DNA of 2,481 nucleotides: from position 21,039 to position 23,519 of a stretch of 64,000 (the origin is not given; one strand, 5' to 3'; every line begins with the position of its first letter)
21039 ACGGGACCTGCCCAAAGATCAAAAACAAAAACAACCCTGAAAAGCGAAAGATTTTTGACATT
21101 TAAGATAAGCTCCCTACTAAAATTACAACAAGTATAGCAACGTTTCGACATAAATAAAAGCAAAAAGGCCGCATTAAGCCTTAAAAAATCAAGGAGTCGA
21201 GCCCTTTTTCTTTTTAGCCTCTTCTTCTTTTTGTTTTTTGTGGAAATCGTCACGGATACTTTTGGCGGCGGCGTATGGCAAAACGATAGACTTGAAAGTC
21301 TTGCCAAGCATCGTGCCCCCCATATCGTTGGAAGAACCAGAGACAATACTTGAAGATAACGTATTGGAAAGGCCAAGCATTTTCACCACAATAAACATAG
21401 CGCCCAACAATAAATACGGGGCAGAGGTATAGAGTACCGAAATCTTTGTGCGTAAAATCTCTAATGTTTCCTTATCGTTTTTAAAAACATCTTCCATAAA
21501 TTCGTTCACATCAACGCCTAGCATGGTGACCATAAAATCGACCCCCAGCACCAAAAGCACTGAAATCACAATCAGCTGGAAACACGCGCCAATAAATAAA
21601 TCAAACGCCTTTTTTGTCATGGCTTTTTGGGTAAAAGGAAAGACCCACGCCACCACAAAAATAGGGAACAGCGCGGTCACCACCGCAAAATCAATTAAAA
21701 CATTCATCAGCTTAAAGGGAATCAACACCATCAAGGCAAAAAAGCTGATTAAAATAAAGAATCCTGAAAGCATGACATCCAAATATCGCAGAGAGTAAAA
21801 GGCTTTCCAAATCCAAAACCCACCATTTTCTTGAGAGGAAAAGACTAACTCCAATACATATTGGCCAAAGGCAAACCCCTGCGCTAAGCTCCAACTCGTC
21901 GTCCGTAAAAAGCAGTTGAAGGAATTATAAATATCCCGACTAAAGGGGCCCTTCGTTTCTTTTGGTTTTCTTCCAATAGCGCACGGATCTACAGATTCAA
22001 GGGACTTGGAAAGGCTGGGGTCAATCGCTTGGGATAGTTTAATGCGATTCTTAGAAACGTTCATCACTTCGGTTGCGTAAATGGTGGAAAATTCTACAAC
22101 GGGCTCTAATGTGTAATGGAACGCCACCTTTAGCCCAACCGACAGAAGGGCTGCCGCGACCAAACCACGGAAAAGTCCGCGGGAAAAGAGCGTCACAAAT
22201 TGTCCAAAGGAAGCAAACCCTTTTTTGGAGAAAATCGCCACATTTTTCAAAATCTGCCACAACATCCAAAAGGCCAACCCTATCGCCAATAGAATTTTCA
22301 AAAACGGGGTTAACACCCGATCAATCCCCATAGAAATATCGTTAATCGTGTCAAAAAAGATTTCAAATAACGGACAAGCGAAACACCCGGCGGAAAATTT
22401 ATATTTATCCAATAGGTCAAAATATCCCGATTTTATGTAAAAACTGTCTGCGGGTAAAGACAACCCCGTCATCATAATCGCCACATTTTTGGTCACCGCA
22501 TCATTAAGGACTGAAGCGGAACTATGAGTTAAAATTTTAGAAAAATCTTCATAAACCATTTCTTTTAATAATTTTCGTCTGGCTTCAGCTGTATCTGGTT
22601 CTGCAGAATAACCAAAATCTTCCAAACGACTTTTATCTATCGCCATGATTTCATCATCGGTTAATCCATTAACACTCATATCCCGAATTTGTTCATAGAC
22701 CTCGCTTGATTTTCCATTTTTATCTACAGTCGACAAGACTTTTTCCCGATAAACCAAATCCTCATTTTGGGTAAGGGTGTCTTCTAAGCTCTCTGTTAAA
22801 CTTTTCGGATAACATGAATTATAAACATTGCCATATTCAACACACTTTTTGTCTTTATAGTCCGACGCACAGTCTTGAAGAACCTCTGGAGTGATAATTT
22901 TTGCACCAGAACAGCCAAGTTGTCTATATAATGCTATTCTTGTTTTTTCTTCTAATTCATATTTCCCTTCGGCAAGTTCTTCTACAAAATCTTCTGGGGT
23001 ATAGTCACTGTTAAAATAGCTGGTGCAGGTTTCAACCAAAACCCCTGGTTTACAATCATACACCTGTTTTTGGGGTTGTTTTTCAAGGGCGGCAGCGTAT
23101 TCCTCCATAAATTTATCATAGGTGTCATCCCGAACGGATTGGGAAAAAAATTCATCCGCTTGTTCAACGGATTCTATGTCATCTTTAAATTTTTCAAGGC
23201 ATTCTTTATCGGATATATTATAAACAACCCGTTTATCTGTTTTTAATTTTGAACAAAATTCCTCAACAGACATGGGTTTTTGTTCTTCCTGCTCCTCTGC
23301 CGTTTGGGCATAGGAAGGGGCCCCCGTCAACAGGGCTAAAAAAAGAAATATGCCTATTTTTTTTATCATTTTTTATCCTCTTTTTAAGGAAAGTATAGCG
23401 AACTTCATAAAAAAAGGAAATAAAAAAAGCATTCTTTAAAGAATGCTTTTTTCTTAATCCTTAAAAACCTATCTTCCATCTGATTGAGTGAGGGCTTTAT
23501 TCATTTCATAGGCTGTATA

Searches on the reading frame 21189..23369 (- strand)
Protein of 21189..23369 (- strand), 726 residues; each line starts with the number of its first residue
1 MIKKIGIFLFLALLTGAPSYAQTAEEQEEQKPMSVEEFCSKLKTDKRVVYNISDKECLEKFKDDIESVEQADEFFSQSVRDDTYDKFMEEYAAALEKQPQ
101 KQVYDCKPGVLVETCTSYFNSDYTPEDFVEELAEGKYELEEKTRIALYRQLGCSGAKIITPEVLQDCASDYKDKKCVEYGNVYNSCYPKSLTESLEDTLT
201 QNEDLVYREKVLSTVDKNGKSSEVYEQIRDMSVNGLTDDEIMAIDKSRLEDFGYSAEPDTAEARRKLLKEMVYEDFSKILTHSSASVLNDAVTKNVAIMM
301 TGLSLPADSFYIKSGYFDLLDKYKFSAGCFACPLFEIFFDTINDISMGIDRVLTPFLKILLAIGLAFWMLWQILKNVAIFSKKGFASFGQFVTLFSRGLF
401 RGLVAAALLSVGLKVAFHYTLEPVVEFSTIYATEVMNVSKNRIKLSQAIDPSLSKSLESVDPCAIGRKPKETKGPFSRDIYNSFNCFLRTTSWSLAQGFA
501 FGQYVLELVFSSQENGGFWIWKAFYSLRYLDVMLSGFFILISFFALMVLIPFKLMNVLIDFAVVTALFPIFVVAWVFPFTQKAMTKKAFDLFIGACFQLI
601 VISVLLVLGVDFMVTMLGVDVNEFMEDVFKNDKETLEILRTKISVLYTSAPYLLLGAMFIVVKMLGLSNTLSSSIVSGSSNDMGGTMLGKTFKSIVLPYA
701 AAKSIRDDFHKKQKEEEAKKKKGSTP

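Call 29: search_protein_families(library=pfam, proteins=[window:21189-23369:-], max_evalue=0.00001)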
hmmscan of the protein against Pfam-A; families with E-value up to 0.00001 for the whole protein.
window:21189-23369:- (726 aa): 0 families

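Call 62: search_protein_families(library=pfam, proteins=[window:21189-23369:-], max_evalue=1)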
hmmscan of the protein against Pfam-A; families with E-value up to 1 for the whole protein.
window:21189-23369:- (726 aa): 4 families
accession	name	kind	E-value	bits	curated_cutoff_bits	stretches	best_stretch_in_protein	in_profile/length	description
PF04610.19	TrbL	-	0.0034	17.6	25.9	1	515-617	89-184/215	TrbL/VirB6 plasmid conjugal transfer protein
PF06783.16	UPF0239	-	0.094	13.4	25.4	1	590-609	24-43/88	Uncharacterised protein family (UPF0239)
PF19075.5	DUF5771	-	0.15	12.8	26.2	1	248-274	2-27/69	Family of unknown function (DUF5771)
PF12555.13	SteA-like_C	-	0.28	11.7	26.4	1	562-582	19-39/52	SteA-like C-terminal domain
